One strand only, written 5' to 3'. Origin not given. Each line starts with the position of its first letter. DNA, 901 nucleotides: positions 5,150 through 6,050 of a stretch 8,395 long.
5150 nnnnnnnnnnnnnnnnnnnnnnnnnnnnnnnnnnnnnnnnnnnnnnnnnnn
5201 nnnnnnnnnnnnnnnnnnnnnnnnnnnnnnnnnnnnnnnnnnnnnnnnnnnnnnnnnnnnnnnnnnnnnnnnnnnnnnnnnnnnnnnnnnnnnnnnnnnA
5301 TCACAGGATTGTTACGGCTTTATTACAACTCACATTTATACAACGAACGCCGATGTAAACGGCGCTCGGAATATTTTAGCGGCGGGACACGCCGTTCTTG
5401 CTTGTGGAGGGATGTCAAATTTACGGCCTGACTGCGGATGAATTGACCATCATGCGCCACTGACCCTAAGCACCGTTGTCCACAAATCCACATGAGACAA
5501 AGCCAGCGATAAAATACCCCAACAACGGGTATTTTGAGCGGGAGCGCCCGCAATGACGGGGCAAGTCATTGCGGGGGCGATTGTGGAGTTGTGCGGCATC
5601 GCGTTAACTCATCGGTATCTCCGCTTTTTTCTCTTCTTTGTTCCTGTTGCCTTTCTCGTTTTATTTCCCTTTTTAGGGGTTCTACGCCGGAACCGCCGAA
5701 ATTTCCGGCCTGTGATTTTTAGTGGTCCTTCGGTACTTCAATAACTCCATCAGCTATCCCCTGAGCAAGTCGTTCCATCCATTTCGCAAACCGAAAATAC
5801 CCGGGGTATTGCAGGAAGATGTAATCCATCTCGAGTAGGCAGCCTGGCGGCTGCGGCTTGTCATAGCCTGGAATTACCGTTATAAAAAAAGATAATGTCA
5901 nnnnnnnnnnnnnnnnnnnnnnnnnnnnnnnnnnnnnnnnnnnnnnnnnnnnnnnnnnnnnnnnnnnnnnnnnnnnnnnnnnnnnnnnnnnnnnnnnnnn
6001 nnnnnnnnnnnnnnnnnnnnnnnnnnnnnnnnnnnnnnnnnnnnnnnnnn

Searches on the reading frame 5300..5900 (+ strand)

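Call 52: search_protein_families(proteins=[L003:3309-3887:-, L003:3044-3316:-], library=ncbifam)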
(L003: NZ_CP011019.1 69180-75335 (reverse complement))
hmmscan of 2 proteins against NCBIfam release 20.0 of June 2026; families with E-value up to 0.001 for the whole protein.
L003:3309-3887:- (192 aa): 4 families
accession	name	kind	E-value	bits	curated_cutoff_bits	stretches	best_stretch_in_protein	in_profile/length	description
NF041201.1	recomb_XisF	equivalog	1.8e-23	83.2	375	1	5-172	1-181/465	fdxN element excision recombinase XisF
NF009949.0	PRK13413.1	equivalog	1e-12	48.2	272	1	6-186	3-193/203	master DNA invertase Mpi family serine-type recombinase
NF047343.1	SCCmet_CcrB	equivalog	1.9e-09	36.8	900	1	34-148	47-163/542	cassette chromosome recombinase CcrB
NF047344.1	SCCmet_CcrA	equivalog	2.2e-07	30.3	700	1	5-142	4-148/442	cassette chromosome recombinase CcrA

L003:3044-3316:- (90 aa): 0 families

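Call 66: profile_search(protein=L003:3044-3316:-)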
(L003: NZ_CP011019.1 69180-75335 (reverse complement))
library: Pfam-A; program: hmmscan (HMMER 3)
A. the first sequence (90 residues): domains with independent E <= 10: 0; with E <= 0.001: 0
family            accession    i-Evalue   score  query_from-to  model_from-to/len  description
(no Pfam family matches the first sequence, even at E <= 10)

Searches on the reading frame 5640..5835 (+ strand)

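Call 30: search_dna_similar(query=L007:9744-10526:+, collection=plasmids, mode=protein, max_rows=30)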
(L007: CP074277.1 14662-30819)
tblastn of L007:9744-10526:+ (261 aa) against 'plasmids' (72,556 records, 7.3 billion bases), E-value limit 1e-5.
Records with a match: 3236; places in all: 3621; records where one place covers at least 80% of the query: 2793.
Best place of each record, by identity: >=99% 2; 95-99% 1; 90-95% 5; 80-90% 1; 60-80% 160; <60% 3067.
By first word of the organism name: Klebsiella 1420; Escherichia 633; Enterobacter 272; Citrobacter 150; Pseudomonas 149; Bacillus 80; Xanthomonas 65; Vibrio 56; Providencia 55; Aeromonas 53; and 65 more.
By predicted mobility (MOB-suite, as given by PLSDB): conjugative 2304; non-mobilizable 501; mobilizable 431.
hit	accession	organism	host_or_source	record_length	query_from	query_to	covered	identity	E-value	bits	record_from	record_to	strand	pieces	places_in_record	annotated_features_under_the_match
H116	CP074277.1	Salmonella enterica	environmental,water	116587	1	261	100%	100.0%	5e-160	498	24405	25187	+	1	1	DUF4158 domain-containing protein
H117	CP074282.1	Salmonella enterica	environmental,water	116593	1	261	100%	100.0%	5e-160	498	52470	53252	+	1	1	DUF4158 domain-containing protein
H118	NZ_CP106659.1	Klebsiella michiganensis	Pure isolate,Food-waste compost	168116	1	261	100%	96.2%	2e-154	483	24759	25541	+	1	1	Tn3 family transposase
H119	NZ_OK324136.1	Enterobacter asburiae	-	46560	1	261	100%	94.6%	4e-151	473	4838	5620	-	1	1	Tn3 family transposase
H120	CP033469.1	Enterobacter cloacae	Penaeus vannamei,cultured bacteria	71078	1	261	100%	94.6%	4e-151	473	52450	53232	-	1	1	Tn3 family transposase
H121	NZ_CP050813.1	Yokenella regensburgei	sewage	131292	1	261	100%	94.6%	1e-150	471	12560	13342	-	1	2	DUF4158 domain-containing protein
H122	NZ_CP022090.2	Shewanella sp. FDAARGOS_354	Environment,UCC strain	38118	1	261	100%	94.3%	2e-150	471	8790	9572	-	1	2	Tn3 family transposase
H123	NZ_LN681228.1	Xenorhabdus nematophila AN6/1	-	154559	1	261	100%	92.7%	6e-149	466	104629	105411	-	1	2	none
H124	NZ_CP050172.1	Serratia fonticola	pure culture,root of Codonopsis pilosula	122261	1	261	100%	82.0%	4e-129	409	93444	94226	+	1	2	Tn3 family transposase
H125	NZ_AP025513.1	Vibrio tasmaniensis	-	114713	1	261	100%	69.0%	2e-109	353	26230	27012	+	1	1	Tn3 family transposase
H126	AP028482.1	Serratia marcescens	Homo sapiens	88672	1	261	100%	67.9%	6e-98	320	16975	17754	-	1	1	hypothetical protein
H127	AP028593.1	Serratia marcescens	-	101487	8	261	97%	65.9%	6e-98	320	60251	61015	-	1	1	hypothetical protein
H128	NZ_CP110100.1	Enterobacter asburiae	-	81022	1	246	94%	68.0%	2e-88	293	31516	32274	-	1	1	IS256 family transposase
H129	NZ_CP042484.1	Klebsiella pneumoniae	Homo sapiens,Whole organism,clinical ...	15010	2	260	99%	62.2%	4e-86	286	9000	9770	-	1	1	Tn3 family transposase | recombinase family protein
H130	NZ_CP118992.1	Aeromonas allosaccharophila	Homo sapiens,cell culture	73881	2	260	99%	62.2%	4e-86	286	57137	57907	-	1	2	Tn3 family transposase | recombinase family protein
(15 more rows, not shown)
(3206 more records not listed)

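Call 31: get_annotated_region(hit=H118, flank=6000)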
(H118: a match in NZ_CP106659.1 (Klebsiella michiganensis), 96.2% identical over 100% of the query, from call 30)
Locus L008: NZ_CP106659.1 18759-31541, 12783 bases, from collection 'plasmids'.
description: Klebsiella michiganensis strain 8BG plasmid p8BG, complete sequence
organism: Klebsiella michiganensis (NCBI taxid 1134687)
taxonomy: Bacteria; Pseudomonadota; Gammaproteobacteria; Enterobacterales; Enterobacteriaceae; Klebsiella; Klebsiella michiganensis
host: -; source: Pure isolate,Food-waste compost; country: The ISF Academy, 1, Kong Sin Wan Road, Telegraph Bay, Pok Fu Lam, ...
typing (MOB-suite, as given by PLSDB): conjugative; replicon IncFIB; relaxase MOBH; mating-pair formation MPF_F
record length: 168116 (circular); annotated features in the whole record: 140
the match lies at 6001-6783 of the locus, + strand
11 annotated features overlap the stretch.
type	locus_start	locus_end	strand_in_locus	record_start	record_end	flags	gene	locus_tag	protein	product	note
CDS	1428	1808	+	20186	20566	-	-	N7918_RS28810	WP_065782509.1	transposase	GO:0006313 - DNA transposition [Evidence IEA]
CDS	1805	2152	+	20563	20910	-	tnpB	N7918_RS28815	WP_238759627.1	IS66 family insertion sequence element accessory protein TnpB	-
CDS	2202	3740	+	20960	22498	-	-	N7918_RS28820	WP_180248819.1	IS66 family transposase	-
CDS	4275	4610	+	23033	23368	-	-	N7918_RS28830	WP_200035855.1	SMR family transporter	-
CDS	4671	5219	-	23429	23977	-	-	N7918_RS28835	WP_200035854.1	GNAT family N-acetyltransferase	-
CDS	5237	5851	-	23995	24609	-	-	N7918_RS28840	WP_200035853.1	recombinase family protein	GO:0006310 - DNA recombination [Evidence IEA]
CDS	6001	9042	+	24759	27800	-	-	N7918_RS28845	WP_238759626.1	Tn3 family transposase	-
CDS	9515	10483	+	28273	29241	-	-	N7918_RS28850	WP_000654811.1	IS5 family transposase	-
CDS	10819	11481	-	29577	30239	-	-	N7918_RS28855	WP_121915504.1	hypothetical protein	-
CDS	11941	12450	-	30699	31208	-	-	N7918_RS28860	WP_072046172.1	hypothetical protein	-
CDS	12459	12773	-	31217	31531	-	-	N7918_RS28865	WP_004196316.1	hypothetical protein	-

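Call 32: get_annotated_region(hit=H122, flank=6000)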
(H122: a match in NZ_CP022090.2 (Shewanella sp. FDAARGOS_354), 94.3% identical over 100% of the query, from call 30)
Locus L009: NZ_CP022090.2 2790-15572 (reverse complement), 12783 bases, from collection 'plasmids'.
description: Shewanella sp. FDAARGOS_354 plasmid unnamed1, complete sequence
organism: Shewanella sp. FDAARGOS_354 (NCBI taxid 1930557)
taxonomy: Bacteria; Pseudomonadota; Gammaproteobacteria; Alteromonadales; Shewanellaceae; Shewanella; Shewanella sp. FDAARGOS 354
host: -; source: Environment,UCC strain; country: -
typing (MOB-suite, as given by PLSDB): non-mobilizable; replicon rep_cluster_2172
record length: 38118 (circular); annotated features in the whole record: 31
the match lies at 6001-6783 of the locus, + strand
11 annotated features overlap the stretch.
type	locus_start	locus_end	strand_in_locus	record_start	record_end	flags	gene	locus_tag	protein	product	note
CDS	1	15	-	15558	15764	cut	-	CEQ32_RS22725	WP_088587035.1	helix-turn-helix transcriptional regulator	-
CDS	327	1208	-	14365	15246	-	-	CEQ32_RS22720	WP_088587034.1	RepB family plasmid replication initiator protein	-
CDS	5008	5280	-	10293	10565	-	-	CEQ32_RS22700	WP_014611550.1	hypothetical protein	-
CDS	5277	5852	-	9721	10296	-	-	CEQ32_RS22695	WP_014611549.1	recombinase family protein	GO:0006310 - DNA recombination [Evidence IEA]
CDS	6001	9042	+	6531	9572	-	-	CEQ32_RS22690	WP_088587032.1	Tn3 family transposase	-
CDS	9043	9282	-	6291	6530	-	-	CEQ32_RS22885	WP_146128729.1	hypothetical protein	-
CDS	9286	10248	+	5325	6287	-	-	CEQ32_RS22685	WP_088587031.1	DNA-binding protein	-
CDS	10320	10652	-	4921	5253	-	-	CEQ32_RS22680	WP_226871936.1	S24 family peptidase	-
CDS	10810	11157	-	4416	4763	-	-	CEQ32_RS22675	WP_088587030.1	type II toxin-antitoxin system RelE/ParE family toxin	GO:0030541 - plasmid partitioning [Evidence IEA]; GO:0051290 - protein heterotetramerization [Evidence IEA]; GO:0009432 ...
CDS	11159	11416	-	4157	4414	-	-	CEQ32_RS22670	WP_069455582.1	type II toxin-antitoxin system Phd/YefM family antitoxin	-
CDS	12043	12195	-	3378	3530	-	-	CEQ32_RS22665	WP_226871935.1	hypothetical protein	-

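Call 33: get_annotated_region(hit=H119, flank=6000)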
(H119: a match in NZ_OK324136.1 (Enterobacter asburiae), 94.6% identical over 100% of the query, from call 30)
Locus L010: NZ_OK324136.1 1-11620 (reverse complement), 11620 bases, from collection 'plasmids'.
description: Enterobacter asburiae strain PN4 plasmid pPN4-IMI2, complete sequence
organism: Enterobacter asburiae (NCBI taxid 61645)
taxonomy: Bacteria; Pseudomonadota; Gammaproteobacteria; Enterobacterales; Enterobacteriaceae; Enterobacter; Enterobacter asburiae
host: -; source: -; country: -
typing (MOB-suite, as given by PLSDB): non-mobilizable; replicon IncFII,rep_cluster_2183; mating-pair formation MPF_F
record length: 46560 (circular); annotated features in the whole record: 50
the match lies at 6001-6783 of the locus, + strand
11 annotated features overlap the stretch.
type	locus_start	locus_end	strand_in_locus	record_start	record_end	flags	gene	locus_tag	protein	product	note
CDS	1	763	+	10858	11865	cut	fimH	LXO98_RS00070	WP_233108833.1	type 1 fimbria D-mannose specific adhesin FimH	GO:0007155 - cell adhesion [Evidence IEA]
CDS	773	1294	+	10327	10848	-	sfmF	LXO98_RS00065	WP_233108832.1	fimbria assembly protein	-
CDS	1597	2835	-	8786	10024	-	-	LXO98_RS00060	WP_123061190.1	type II restriction endonuclease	GO:0009307 - DNA restriction-modification system [Evidence IEA]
CDS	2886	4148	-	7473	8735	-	dcm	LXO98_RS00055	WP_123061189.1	DNA (cytosine-5-)-methyltransferase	GO:0006304 - DNA modification [Evidence IEA]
CDS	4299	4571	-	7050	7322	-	-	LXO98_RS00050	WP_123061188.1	arylsulfatase regulator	-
CDS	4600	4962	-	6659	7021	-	-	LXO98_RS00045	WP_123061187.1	hypothetical protein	-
CDS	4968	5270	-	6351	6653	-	-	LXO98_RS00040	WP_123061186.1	cytoplasmic protein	-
CDS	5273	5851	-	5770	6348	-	-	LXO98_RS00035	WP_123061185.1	recombinase family protein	GO:0006310 - DNA recombination [Evidence IEA]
CDS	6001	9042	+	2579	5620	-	-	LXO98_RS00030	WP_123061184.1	Tn3 family transposase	-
CDS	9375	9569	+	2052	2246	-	-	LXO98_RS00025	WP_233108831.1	hypothetical protein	-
CDS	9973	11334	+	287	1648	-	traB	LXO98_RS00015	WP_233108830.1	F-type conjugal transfer pilus assembly protein TraB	-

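Call 52: search_protein_families(proteins=[L009:6001-9039:+], library=ncbifam)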
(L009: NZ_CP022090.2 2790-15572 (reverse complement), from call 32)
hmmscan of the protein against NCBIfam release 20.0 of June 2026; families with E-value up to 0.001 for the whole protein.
L009:6001-9039:+ (1013 aa): 1 family
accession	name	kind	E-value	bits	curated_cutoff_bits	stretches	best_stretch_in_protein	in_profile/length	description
NF033527.1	transpos_Tn3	equivalog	2.6e-225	750.6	500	1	29-994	1-953/954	Tn3 family transposase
